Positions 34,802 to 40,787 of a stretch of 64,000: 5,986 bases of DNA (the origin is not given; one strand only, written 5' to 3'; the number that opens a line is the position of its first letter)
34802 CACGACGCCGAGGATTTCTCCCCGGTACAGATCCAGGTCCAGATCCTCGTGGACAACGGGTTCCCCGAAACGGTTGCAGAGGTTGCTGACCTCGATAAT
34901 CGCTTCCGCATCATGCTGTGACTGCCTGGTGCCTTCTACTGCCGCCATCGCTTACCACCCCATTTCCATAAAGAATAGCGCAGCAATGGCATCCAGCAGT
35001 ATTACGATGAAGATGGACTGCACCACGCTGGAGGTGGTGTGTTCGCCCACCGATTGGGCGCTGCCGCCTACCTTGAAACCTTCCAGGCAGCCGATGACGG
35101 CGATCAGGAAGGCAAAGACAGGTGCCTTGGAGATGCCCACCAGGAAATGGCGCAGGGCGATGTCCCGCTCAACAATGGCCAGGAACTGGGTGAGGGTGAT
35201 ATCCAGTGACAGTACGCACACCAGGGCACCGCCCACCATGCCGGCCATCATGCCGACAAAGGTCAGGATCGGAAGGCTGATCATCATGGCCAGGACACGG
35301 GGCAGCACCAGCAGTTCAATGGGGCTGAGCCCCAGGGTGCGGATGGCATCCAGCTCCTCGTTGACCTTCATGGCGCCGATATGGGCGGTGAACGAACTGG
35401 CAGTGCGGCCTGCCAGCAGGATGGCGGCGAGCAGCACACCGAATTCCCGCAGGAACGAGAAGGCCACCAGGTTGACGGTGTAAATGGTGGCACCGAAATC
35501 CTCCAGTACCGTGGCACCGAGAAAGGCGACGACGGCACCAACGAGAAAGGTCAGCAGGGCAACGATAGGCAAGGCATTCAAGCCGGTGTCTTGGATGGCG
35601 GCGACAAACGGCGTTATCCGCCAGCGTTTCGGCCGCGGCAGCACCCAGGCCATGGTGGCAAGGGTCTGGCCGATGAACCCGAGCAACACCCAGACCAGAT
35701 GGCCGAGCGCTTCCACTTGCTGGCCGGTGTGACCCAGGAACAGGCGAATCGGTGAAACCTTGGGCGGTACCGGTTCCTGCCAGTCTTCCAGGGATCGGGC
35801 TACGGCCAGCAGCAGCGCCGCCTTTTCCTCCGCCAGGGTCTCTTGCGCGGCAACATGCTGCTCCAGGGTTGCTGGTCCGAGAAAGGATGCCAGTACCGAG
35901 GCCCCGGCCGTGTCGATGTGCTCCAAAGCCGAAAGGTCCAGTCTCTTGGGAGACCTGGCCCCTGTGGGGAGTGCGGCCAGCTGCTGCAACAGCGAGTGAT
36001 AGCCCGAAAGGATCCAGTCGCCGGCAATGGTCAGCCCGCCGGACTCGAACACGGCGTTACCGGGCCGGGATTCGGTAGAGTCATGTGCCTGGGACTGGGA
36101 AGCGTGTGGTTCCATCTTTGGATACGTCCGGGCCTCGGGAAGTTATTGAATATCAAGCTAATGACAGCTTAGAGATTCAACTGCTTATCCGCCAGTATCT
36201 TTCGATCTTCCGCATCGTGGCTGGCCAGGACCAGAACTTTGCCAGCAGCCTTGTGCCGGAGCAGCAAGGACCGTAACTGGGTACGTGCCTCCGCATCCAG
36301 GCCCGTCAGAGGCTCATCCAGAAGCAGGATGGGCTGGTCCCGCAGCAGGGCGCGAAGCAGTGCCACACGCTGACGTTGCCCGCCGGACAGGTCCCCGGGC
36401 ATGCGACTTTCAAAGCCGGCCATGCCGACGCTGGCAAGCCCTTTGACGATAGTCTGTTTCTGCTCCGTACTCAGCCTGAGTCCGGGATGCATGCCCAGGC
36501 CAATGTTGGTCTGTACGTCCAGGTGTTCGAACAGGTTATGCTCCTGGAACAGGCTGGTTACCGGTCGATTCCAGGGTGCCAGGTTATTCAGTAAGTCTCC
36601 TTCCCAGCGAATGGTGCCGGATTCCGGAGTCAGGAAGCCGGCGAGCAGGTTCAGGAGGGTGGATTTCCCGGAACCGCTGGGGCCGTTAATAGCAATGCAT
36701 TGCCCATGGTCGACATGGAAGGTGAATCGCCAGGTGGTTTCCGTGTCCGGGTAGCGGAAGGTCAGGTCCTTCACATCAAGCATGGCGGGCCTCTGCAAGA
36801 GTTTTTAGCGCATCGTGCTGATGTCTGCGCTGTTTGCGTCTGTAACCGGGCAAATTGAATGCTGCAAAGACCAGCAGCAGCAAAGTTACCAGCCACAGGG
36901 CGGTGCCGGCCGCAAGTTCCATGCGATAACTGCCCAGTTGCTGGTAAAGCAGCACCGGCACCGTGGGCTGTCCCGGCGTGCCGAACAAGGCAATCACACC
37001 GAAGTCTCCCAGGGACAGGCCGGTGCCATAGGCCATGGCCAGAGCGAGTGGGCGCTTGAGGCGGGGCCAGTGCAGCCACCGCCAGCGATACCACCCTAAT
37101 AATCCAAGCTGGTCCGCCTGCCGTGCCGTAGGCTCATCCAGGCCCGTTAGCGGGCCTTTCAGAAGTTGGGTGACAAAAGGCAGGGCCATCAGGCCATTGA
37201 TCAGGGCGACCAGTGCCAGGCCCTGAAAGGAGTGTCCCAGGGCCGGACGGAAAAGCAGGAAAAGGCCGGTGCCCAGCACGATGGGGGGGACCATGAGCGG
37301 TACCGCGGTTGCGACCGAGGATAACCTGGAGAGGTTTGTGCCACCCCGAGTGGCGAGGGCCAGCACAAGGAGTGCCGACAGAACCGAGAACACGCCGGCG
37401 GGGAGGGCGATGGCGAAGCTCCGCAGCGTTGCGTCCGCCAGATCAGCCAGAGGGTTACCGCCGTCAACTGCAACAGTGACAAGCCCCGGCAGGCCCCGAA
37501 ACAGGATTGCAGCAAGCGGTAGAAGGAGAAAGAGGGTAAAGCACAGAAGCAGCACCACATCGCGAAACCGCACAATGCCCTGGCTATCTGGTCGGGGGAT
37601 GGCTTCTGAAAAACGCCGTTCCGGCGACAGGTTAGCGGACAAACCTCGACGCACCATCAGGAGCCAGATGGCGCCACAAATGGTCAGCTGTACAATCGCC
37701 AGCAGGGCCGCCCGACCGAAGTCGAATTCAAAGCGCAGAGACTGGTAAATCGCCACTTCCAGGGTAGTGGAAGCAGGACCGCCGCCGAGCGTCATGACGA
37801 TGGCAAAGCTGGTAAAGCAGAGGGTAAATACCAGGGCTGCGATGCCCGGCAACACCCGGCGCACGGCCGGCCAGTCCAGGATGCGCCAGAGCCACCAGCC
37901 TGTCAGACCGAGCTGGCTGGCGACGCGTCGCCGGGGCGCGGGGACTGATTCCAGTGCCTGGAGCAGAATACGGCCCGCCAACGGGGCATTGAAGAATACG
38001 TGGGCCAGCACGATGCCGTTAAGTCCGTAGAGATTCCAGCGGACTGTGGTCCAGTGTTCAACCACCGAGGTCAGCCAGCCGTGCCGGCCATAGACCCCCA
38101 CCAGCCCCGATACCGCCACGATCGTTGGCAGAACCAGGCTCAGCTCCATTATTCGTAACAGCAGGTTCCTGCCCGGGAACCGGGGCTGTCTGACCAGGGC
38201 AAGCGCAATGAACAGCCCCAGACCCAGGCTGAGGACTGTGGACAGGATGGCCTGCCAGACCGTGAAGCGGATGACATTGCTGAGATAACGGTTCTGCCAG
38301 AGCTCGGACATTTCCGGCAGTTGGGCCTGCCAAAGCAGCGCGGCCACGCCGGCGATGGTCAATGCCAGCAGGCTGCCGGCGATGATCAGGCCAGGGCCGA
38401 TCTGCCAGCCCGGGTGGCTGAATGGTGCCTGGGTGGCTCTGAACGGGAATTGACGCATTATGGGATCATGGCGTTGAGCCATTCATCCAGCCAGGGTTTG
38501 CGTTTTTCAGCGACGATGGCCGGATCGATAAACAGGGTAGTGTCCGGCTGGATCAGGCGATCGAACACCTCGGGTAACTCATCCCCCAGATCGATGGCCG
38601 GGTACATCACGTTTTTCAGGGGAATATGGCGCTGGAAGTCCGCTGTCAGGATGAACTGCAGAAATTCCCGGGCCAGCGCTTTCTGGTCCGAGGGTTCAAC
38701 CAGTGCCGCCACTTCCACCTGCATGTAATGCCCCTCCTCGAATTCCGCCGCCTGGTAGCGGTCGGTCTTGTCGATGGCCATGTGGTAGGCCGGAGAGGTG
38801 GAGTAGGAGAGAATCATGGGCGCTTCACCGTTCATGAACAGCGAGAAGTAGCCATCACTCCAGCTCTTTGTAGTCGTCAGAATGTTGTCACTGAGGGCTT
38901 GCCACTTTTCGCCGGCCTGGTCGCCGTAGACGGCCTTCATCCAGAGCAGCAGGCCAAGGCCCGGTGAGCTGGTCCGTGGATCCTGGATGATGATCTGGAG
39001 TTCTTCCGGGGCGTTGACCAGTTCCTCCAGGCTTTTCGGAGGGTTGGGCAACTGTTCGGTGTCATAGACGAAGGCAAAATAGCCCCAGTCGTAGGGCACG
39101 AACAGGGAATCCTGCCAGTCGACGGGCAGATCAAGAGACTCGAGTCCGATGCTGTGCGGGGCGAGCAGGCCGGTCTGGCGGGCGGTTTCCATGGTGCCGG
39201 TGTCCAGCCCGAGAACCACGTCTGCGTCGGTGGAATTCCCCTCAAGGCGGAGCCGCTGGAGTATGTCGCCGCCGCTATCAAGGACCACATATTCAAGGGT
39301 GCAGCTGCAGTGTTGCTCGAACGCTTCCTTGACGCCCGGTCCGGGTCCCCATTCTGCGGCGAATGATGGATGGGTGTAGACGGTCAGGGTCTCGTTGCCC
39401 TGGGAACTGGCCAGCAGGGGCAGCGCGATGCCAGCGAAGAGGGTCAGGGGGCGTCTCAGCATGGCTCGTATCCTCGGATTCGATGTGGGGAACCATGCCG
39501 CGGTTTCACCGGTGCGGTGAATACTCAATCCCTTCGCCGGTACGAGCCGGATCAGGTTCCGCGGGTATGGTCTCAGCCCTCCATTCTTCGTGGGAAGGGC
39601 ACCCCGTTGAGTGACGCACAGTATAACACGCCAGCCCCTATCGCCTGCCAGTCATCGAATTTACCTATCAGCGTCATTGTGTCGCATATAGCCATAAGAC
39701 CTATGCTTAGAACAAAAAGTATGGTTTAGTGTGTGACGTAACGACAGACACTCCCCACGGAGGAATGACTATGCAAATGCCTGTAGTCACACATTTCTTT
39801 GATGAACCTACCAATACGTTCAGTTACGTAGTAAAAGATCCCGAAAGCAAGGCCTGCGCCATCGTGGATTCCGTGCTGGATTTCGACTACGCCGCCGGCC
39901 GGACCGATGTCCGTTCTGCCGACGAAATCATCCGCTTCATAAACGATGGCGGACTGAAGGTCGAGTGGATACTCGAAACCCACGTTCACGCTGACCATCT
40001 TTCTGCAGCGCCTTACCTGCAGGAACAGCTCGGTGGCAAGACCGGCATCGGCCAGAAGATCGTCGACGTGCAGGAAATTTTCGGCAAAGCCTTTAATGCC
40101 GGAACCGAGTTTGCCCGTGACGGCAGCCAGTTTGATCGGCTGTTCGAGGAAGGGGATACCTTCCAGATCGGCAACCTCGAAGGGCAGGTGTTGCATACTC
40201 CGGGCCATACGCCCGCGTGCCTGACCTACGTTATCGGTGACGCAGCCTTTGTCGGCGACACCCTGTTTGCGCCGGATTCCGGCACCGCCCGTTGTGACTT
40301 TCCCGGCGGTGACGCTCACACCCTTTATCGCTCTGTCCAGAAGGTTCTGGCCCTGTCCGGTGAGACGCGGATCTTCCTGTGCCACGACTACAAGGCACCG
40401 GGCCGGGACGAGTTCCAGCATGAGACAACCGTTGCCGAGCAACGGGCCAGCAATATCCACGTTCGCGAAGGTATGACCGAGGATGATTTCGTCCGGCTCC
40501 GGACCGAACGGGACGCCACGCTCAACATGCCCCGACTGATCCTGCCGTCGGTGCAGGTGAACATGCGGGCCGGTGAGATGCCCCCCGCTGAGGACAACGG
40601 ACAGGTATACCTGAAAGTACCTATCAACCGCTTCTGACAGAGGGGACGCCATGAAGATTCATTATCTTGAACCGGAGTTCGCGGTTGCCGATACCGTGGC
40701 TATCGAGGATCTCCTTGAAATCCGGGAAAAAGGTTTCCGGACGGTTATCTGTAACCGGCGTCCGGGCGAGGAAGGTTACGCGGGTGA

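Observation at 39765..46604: Sulfide-oxidation operon extended by its own bd-type oxidase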

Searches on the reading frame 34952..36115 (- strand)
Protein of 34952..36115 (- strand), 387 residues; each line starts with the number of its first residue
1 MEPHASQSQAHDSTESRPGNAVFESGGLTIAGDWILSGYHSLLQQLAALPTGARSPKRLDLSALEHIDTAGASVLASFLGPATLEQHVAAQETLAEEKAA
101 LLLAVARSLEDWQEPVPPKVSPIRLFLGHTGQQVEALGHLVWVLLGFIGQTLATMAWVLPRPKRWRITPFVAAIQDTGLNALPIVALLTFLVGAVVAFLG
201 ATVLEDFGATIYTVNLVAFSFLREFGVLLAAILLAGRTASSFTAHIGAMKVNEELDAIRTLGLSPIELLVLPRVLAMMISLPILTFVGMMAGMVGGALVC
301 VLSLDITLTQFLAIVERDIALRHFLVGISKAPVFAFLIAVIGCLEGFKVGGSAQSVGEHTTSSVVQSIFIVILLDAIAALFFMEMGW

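Call 31: search_protein_families(library=pfam, proteins=[window:34952-36115:-])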
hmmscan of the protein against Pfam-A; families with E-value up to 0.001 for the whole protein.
window:34952-36115:- (387 aa): 2 families
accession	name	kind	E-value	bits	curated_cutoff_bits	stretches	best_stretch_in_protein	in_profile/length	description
PF02405.21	MlaE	-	2.9e-69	233.3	22.5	1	170-380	1-211/212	Permease MlaE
PF13466.11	STAS_2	-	3.1e-05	24.5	29.2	1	28-80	1-52/80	STAS domain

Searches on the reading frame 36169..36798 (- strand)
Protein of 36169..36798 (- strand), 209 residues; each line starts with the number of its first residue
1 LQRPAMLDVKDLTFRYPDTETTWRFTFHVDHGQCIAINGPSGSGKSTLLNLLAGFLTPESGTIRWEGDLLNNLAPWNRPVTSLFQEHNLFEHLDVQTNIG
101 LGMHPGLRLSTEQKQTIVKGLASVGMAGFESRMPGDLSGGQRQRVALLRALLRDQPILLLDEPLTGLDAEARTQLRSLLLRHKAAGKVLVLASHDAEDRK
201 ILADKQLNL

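Call 31: search_protein_families(library=pfam, proteins=[window:36169-36798:-])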
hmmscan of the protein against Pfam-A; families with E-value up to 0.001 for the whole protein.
window:36169-36798:- (209 aa): 7 families
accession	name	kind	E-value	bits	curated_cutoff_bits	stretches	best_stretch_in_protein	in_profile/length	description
PF00005.33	ABC_tran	-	1.2e-33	117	25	1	25-164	4-136/137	ABC transporter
PF13304.12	AAA_21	-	3e-09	37.8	27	1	136-196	237-300/304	AAA domain, putative AbiEii toxin, Type IV TA system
PF13191.12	AAA_16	-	8.9e-06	26.7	32.6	1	32-190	24-166/167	AAA ATPase domain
PF02463.25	SMC_N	-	2.6e-05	24.2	40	0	120-193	135-197/220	RecF/RecN/SMC N terminal domain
PF13555.12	AAA_29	-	3.8e-05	23.8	27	1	26-60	16-50/61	P-loop containing region of AAA domain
PF13238.12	AAA_18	-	0.00016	22.5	29.4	0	35-86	1-44/128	AAA domain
PF13401.12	AAA_22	-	0.00046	20.9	27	0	31-59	4-32/130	AAA domain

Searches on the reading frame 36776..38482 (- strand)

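Call 31: search_protein_families(library=pfam, proteins=[window:36776-38482:-])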
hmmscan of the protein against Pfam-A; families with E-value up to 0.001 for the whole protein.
window:36776-38482:- (568 aa): 1 family
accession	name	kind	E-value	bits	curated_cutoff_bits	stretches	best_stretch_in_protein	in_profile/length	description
PF00528.27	BPD_transp_1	-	1.7e-07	31.6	26.4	1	86-268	2-167/184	Binding-protein-dependent transport system inner membrane component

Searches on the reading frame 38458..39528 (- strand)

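Call 3: search_protein_families(library=pfam, proteins=[window:38458-39528:-])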
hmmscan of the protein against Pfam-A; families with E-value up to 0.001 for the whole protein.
window:38458-39528:- (356 aa): 3 families
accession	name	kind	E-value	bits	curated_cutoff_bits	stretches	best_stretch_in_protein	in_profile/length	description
PF13343.11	SBP_bac_6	-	1.2e-14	54.8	24.6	1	102-336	4-239/245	Bacterial extracellular solute-binding protein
PF01547.30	SBP_bac_1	-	5e-14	53.4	26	1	68-299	15-306/307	Bacterial extracellular solute-binding protein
PF13531.11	SBP_bac_11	-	9.4e-11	42.3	25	1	66-299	16-218/227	Bacterial extracellular solute-binding protein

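Call 4: search_protein_families(library=ncbifam, proteins=[window:38458-39528:-])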
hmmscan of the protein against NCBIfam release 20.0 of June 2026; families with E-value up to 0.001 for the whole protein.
window:38458-39528:- (356 aa): 5 families
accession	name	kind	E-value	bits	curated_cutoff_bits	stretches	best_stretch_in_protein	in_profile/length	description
TIGR01276.1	thiB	equivalog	9.4e-113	376.7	317.15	1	42-353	12-321/324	thiamine ABC transporter substrate binding subunit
TIGR01254.1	sfuA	subfamily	5.9e-108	360.7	93.4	1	46-350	3-306/306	thiamine ABC transporter substrate-binding protein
NF011620.1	PRK15046.1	equivalog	1.3e-12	47.1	310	1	39-306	18-285/334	2-aminoethylphosphonate ABC transporter substrate-binding protein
TIGR03261.1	phnS2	equivalog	4.6e-12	45.7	392.75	1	38-301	14-278/334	putative 2-aminoethylphosphonate ABC transporter substrate-binding protein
TIGR03227.1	PhnS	equivalog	1e-09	37.8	395.3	1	67-302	53-292/360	2-aminoethylphosphonate ABC transporter substrate-binding protein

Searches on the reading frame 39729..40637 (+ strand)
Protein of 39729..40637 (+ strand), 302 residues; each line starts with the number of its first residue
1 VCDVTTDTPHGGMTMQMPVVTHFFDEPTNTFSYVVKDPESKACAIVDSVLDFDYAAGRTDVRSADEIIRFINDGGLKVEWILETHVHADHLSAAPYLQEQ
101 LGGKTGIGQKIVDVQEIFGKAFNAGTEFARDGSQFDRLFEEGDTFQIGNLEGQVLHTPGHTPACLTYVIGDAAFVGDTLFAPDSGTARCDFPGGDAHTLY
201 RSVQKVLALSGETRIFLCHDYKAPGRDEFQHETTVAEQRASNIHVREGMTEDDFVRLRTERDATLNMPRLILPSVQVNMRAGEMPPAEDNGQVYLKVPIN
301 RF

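Call 3: search_protein_families(library=pfam, proteins=[window:39729-40637:+])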
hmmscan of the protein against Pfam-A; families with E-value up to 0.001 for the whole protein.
window:39729-40637:+ (302 aa): 1 family
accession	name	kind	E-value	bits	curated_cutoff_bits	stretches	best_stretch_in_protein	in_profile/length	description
PF00753.33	Lactamase_B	-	1.2e-21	78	22.7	1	27-219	3-196/196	Metallo-beta-lactamase superfamily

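Call 4: search_protein_families(library=ncbifam, proteins=[window:39729-40637:+])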
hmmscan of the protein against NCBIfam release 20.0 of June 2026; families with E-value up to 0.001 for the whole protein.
window:39729-40637:+ (302 aa): 12 families
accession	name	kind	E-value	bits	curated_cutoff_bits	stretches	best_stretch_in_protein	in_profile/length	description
NF040641.1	bifunc_ST_SDO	equivalog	1.4e-121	406.4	625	1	15-302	139-423/423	bifunctional sulfur transferase/dioxygenase Blh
TIGR03413.1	GSH_gloB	equivalog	1.8e-21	76.6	200.8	1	60-223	26-168/248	hydroxyacylglutathione hydrolase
NF012229.1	bla_class_B_core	domain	2.2e-12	47.4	100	1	62-168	36-137/139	metallo-beta-lactamase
NF041804.1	MBL_fold_SolJ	exception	7.9e-12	44.8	350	1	77-225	53-184/224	solanimycin biosynthesis MBL-fold hydrolase SolJ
NF007597.0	PRK10241.1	equivalog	9.3e-12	44.8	421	1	62-222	30-168/251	hydroxyacylglutathione hydrolase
NF033105.1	bla_subclass_B3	equivalog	6.9e-11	41.9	240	1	64-169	45-155/257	subclass B3 metallo-beta-lactamase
NF000457.2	blaPEDO-1_fam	exception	3e-05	23.6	550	1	78-168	91-183/286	PEDO-1 family subclass B3 metallo-beta-lactamase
NF033184.1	B3_Acin_new1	exception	3.9e-05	22.9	580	1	78-168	88-179/283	putative subclass B3 metallo-beta-lactamase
NF000438.2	blaPOM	exception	5.4e-05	22.5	610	1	78-171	96-190/286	POM family subclass B3 metallo-beta-lactamase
NF033185.1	B3_Acin_new2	exception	8.6e-05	21.9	625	1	78-168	90-181/285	putative subclass B3 metallo-beta-lactamase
NF012140.0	blaBJP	exception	0.00011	21.2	600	1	76-167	89-184/294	BJP family subclass B3 metallo-beta-lactamase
NF000458.2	blaPEDO-2_fam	exception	0.00042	19.8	550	1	79-168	92-183/285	PEDO-2 family subclass B3 metallo-beta-lactamase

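Call 64: search_solved_structures(query=window:39771-40637:+, max_evalue=1e-10, show_alignments=1)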
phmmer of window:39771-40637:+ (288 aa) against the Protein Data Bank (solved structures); distinct sequences matched with E-value up to 1e-10: 12.
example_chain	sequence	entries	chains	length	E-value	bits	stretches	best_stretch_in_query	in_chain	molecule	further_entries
9g8t_A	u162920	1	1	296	6.7e-121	406.3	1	3-288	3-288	Metallo-beta-lactamase domain-containing protein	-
4ysk_A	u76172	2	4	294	2.8e-114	384.6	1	7-287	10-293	Beta-lactamase domain protein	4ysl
4efz_A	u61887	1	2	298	9.8e-111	373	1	6-286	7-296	Metallo-beta-lactamase family protein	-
9rhq_A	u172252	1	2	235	5.8e-26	94.8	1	8-269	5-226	Metallo-beta-lactamase family protein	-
4ysb_A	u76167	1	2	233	1.6e-24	90.1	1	126-273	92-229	Metallo-beta-lactamase family protein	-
4chl_A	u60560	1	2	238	1.4e-23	87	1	117-272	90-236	PERSULFIDE DIOXYGENASE ETHE1, MITOCHONDRIAL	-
5ve3_B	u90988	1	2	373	9.8e-21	77.7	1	4-268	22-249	BpPRF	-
5ve4_A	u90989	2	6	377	1e-20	77.6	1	4-268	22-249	BpPRF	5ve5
2gcu_A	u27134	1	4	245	3.7e-19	72.5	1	48-268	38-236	Putative hydroxyacylglutathione hydrolase 3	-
8zbd_A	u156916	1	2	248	1e-16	64.5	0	125-272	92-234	MBL fold metallo-hydrolase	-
7l0b_A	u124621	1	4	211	2.5e-14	56.7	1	50-206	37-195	Hydroxyacylglutathione hydrolase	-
2xf4_A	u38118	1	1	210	4.4e-13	52.6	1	49-201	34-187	HYDROXYACYLGLUTATHIONE HYDROLASE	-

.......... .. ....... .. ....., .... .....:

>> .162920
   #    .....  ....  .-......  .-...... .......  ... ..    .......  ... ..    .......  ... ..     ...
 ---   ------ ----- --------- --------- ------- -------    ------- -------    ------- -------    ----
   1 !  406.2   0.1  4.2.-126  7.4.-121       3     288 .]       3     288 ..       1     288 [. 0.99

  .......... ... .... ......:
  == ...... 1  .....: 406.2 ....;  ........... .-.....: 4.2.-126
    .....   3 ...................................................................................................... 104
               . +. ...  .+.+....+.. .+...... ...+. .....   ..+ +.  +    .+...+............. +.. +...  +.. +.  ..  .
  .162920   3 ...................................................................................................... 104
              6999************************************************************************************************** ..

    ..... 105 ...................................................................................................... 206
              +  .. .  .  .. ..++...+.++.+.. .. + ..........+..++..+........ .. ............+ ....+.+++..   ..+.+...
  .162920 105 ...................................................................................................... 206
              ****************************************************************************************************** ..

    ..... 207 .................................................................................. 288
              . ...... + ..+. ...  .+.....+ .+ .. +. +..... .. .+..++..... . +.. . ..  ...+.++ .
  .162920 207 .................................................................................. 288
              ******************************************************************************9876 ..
